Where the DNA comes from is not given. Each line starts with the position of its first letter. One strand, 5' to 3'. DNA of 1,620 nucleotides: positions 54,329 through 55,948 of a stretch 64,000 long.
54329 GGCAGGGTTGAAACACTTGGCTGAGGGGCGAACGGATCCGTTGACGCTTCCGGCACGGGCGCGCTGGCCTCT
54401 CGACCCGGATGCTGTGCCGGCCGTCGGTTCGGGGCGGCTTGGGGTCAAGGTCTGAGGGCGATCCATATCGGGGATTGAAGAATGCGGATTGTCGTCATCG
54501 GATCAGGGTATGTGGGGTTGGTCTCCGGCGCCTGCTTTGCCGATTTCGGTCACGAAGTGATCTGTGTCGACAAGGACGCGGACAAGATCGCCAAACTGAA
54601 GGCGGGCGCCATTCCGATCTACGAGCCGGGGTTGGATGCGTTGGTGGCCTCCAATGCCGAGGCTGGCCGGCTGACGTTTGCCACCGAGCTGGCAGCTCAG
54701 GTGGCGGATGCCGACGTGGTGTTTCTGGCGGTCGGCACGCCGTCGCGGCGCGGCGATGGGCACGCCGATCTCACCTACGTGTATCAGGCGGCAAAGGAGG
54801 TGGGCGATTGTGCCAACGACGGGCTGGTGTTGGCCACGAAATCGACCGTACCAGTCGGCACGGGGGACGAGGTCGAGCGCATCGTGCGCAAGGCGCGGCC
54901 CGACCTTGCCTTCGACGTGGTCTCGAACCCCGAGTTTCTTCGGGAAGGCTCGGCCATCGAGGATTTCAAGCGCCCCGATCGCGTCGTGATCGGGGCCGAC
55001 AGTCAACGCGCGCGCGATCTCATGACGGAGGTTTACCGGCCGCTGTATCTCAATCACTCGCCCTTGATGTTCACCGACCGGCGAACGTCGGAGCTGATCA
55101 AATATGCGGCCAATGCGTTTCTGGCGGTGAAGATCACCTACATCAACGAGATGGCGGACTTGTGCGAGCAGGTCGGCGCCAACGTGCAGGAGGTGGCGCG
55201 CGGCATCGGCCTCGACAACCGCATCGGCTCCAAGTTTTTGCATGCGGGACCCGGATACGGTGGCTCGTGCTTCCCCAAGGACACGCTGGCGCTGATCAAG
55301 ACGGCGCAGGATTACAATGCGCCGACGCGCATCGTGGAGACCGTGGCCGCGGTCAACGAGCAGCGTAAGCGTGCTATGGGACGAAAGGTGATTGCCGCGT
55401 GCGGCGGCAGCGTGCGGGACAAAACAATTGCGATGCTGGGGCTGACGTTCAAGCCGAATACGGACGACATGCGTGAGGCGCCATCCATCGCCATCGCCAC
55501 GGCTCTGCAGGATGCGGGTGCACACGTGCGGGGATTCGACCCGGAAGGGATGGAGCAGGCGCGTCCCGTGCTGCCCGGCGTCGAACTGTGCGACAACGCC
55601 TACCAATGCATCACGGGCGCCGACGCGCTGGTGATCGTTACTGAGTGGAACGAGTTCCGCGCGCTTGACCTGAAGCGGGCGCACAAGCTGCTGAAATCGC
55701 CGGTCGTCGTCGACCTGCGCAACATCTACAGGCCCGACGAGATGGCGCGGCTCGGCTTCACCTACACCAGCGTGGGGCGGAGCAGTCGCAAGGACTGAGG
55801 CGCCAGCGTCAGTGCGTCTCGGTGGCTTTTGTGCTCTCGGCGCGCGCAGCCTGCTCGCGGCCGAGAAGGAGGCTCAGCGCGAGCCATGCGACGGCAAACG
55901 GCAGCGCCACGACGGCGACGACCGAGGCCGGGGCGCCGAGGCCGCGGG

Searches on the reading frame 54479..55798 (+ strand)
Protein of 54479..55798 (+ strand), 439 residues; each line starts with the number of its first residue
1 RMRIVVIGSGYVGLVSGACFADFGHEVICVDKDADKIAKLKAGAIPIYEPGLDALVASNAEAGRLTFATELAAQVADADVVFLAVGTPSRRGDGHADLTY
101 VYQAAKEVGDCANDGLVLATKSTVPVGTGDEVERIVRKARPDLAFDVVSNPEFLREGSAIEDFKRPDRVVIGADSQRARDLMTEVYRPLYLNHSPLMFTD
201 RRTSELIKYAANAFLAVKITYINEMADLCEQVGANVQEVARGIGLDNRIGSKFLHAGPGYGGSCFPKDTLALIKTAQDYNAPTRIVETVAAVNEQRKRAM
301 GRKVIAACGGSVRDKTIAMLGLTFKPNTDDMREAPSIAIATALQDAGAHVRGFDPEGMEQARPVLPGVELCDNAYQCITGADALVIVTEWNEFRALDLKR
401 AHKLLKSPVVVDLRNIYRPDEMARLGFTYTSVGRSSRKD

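Call 10: search_protein_families(library=pfam, proteins=[window:54479-55798:+])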
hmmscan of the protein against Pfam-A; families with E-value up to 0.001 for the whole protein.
window:54479-55798:+ (439 aa): 7 families
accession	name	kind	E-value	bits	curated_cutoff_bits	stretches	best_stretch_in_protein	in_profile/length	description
PF03721.20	UDPG_MGDP_dh_N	-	6.4e-65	218.7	27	1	2-184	1-186/187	UDP-glucose/GDP-mannose dehydrogenase family, NAD binding domain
PF00984.24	UDPG_MGDP_dh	-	2.1e-38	130.8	25.4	1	202-294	1-93/94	UDP-glucose/GDP-mannose dehydrogenase family, central domain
PF03720.21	UDPG_MGDP_dh_C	-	1.3e-35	122.3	30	1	318-419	1-103/103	UDP-glucose/GDP-mannose dehydrogenase family, UDP binding domain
PF03807.23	F420_oxidored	-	6e-06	27.2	21.6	0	3-85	1-67/94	NADP oxidoreductase coenzyme F420-dependent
PF02558.23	ApbA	-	0.00014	22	22.2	1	4-85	1-74/150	Ketopantoate reductase PanE/ApbA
PF02737.24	3HCDH_N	-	0.00018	21.9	22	1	4-85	2-86/180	3-hydroxyacyl-CoA dehydrogenase, NAD binding domain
PF00070.33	Pyr_redox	-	0.00055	20.8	22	0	3-32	1-30/82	Pyridine nucleotide-disulphide oxidoreductase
